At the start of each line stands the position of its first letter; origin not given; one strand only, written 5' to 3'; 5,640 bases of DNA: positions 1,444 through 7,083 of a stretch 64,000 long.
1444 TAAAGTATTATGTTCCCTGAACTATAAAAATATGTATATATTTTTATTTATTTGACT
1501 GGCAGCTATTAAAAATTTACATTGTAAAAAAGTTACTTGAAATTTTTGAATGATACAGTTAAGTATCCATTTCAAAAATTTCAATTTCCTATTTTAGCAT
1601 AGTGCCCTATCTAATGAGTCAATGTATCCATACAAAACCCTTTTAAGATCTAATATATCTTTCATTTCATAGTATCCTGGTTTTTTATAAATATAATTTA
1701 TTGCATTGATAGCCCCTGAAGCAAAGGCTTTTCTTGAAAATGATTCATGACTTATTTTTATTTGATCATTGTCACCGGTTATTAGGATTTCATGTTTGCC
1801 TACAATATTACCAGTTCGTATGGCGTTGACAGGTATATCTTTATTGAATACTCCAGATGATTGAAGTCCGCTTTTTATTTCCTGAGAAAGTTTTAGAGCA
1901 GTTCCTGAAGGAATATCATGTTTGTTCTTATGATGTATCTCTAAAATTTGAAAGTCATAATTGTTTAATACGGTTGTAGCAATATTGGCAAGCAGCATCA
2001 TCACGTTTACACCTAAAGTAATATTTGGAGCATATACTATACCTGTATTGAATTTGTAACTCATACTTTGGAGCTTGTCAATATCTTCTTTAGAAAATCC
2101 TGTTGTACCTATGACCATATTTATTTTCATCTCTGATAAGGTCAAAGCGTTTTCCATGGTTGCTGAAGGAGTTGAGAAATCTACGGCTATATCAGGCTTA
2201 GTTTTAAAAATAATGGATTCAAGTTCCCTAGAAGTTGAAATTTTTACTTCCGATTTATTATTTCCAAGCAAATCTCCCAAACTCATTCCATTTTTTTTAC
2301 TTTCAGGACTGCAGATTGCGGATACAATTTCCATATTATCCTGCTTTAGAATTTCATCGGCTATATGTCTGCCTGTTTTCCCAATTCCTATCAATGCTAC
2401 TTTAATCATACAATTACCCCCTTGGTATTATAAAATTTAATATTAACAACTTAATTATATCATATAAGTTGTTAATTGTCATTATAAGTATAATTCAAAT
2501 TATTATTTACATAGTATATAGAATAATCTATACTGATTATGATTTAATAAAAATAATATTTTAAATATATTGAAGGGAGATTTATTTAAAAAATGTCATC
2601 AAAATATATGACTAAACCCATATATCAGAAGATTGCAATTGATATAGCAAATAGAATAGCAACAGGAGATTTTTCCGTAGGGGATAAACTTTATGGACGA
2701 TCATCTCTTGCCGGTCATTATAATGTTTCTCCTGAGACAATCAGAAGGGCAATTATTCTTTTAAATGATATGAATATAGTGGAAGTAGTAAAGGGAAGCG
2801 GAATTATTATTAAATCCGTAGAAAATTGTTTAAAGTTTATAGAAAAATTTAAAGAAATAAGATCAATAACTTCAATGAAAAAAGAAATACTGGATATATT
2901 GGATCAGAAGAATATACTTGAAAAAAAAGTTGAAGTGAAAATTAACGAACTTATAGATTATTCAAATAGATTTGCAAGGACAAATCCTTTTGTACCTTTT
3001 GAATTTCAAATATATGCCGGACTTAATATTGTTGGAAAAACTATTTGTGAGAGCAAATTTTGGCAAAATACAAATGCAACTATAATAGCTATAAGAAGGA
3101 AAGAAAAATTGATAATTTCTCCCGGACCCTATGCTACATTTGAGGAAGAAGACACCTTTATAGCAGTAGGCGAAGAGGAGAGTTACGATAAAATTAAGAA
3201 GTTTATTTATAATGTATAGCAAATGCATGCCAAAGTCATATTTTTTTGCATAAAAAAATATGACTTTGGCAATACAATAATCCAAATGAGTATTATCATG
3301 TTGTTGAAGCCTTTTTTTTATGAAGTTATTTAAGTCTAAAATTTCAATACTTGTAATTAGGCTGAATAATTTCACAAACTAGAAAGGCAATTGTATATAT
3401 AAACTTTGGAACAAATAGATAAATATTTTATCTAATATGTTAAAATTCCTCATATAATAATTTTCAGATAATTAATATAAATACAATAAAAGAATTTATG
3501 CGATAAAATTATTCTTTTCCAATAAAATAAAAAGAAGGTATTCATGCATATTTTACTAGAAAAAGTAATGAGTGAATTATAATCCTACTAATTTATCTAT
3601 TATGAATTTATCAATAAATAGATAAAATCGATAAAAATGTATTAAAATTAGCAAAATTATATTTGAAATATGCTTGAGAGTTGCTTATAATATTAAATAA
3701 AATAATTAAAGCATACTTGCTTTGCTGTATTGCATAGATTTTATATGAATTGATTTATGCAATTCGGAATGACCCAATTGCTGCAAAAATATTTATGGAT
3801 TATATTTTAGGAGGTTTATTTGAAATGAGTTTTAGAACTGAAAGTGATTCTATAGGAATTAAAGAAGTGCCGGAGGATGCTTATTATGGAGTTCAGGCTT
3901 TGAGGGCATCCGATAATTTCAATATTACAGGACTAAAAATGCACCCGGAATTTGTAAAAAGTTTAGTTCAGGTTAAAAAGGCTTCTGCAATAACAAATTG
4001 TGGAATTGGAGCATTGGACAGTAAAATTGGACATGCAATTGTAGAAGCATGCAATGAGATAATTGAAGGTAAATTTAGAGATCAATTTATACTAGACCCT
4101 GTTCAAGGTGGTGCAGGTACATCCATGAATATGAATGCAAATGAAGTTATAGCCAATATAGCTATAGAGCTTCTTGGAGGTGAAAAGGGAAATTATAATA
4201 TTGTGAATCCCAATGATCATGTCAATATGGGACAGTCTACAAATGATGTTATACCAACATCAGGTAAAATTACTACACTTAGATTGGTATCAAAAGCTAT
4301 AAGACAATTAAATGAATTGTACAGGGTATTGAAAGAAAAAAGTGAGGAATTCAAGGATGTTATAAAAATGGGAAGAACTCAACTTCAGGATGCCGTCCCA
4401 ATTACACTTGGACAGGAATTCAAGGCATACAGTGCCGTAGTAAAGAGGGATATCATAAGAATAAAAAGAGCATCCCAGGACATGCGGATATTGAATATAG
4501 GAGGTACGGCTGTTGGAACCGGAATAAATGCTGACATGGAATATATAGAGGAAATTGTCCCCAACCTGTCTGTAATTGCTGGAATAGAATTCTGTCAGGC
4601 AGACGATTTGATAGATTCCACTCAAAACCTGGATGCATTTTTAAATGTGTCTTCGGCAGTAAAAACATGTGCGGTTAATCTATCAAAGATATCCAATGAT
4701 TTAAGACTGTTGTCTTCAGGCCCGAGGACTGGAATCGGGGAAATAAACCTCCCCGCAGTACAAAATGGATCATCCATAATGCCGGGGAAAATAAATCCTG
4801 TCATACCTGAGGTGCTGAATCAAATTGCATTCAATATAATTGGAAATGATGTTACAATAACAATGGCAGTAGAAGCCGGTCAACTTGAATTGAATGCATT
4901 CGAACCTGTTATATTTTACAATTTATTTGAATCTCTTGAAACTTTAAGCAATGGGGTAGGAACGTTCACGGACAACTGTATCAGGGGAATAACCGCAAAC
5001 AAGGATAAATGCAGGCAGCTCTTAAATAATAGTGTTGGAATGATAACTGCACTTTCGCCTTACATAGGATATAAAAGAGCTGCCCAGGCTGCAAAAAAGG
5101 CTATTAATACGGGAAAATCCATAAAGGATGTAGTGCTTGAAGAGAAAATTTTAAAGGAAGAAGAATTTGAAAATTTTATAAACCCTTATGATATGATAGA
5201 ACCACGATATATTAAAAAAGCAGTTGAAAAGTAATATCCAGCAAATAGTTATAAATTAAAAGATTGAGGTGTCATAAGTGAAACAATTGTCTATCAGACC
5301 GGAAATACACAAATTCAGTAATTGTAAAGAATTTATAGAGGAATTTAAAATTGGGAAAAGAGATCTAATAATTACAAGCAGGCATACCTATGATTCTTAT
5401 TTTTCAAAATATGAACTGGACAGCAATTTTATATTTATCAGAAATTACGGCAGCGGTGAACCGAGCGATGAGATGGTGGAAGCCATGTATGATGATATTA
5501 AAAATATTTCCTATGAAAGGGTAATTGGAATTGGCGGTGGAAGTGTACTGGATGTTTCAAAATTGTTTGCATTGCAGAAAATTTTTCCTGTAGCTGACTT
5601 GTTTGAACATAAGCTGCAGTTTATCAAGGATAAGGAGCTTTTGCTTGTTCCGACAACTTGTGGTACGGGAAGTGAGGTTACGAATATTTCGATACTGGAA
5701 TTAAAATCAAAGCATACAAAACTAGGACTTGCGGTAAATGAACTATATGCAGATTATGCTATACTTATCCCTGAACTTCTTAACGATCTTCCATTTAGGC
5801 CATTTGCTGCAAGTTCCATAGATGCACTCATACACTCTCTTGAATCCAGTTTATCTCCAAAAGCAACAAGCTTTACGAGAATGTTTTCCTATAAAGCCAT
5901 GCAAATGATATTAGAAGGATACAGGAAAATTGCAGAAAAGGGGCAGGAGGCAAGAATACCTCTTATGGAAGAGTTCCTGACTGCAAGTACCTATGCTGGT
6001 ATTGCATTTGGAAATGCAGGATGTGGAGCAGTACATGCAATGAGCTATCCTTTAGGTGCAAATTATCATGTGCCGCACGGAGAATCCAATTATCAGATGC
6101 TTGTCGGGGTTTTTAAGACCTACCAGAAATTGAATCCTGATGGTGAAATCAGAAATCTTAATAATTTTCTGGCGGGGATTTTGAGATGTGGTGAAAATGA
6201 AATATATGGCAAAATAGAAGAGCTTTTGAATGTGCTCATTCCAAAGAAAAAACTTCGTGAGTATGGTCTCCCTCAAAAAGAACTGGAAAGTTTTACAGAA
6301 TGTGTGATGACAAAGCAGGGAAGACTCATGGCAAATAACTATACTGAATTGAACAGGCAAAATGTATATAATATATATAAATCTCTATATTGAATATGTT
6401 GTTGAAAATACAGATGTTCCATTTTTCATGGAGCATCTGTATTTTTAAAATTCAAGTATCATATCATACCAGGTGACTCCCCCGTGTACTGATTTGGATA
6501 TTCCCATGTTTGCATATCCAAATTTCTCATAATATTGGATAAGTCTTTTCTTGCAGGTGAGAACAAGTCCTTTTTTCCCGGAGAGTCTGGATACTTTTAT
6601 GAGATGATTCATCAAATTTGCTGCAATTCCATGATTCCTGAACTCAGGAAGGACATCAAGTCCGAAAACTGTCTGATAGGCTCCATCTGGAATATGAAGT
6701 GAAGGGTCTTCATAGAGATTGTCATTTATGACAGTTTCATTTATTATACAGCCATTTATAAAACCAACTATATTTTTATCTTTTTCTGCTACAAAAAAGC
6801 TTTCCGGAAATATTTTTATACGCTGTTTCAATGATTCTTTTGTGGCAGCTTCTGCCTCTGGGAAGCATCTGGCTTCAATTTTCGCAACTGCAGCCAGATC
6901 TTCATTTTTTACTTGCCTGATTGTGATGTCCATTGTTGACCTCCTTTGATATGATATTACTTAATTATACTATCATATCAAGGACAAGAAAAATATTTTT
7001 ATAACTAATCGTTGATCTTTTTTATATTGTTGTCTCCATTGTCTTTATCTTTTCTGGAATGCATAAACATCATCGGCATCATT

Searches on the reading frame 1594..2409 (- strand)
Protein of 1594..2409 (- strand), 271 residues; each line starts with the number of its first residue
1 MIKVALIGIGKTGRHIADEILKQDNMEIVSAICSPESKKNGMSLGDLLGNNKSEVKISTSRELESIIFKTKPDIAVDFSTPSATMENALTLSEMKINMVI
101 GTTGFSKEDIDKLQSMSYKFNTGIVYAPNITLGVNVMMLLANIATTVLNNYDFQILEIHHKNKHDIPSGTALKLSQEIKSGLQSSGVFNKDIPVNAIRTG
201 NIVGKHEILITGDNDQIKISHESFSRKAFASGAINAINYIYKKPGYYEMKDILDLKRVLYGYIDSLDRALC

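Call 60: search_protein_families(library=pfam, proteins=[window:1594-2409:-], max_evalue=0.00001)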
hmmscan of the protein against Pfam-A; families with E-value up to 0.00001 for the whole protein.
window:1594-2409:- (271 aa): 2 families
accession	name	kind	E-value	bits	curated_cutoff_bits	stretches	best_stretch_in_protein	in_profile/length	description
PF05173.19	DapB_C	-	7.2e-38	129.8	27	1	133-253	1-121/121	Dihydrodipicolinate reductase, C-terminus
PF01113.26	DapB_N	-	1.3e-28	100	25.6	1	2-129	1-123/124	Dihydrodipicolinate reductase, N-terminus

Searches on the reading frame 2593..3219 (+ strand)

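Call 60: search_protein_families(library=pfam, proteins=[window:2593-3219:+], max_evalue=0.00001)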
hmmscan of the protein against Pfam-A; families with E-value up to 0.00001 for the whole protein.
window:2593-3219:+ (208 aa): 2 families
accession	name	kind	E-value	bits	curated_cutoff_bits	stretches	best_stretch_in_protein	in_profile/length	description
PF02080.26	TrkA_C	-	1.3e-12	47.9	27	1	137-205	3-70/71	TrkA-C domain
PF00392.27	GntR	-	4.5e-11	42.7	27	1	11-72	2-63/64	Bacterial regulatory proteins, gntR family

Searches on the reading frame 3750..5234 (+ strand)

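Call 60: search_protein_families(library=pfam, proteins=[window:3750-5234:+], max_evalue=0.00001)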
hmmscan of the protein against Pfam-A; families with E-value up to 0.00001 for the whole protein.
window:3750-5234:+ (494 aa): 2 families
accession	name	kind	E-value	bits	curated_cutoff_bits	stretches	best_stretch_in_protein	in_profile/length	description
PF00206.25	Lyase_1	-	1.6e-93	314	27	1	39-365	4-312/312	Lyase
PF10415.14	FumaraseC_C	-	4.4e-20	72.3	32.5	1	431-483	1-53/54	Fumarase C C-terminus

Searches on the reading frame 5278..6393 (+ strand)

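Call 60: search_protein_families(library=pfam, proteins=[window:5278-6393:+], max_evalue=0.00001)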
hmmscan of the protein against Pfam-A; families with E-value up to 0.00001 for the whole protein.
window:5278-6393:+ (371 aa): 2 families
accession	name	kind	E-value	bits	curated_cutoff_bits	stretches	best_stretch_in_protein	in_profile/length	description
PF25137.1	ADH_Fe_C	-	1e-42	146.5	27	1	177-371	2-194/194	Fe-containing alcohol dehydrogenase family, C-terminal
PF00465.25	Fe-ADH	-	9.6e-25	87.6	31.3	1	14-165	12-168/168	Iron-containing alcohol dehydrogenase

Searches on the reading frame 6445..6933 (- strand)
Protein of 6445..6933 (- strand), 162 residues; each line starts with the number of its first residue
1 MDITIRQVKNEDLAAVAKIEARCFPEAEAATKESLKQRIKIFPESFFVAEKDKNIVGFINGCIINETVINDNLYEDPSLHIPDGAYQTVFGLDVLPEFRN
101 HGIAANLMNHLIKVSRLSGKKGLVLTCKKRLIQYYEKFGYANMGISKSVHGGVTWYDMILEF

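Call 60: search_protein_families(library=pfam, proteins=[window:6445-6933:-], max_evalue=0.00001)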
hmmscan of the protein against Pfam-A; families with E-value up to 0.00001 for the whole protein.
window:6445-6933:- (162 aa): 4 families
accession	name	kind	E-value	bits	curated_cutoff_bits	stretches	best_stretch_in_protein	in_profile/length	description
PF00583.31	Acetyltransf_1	-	3.4e-14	53.6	20.7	1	15-140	3-116/116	Acetyltransferase (GNAT) family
PF13508.13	Acetyltransf_7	-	1.1e-11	45.4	27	1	44-141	3-83/84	Acetyltransferase (GNAT) domain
PF13673.13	Acetyltransf_10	-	5.4e-10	39.8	23.6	1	22-161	11-127/128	Acetyltransferase (GNAT) domain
PF13527.13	Acetyltransf_9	-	3e-08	34.1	25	1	4-141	1-125/127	Acetyltransferase (GNAT) domain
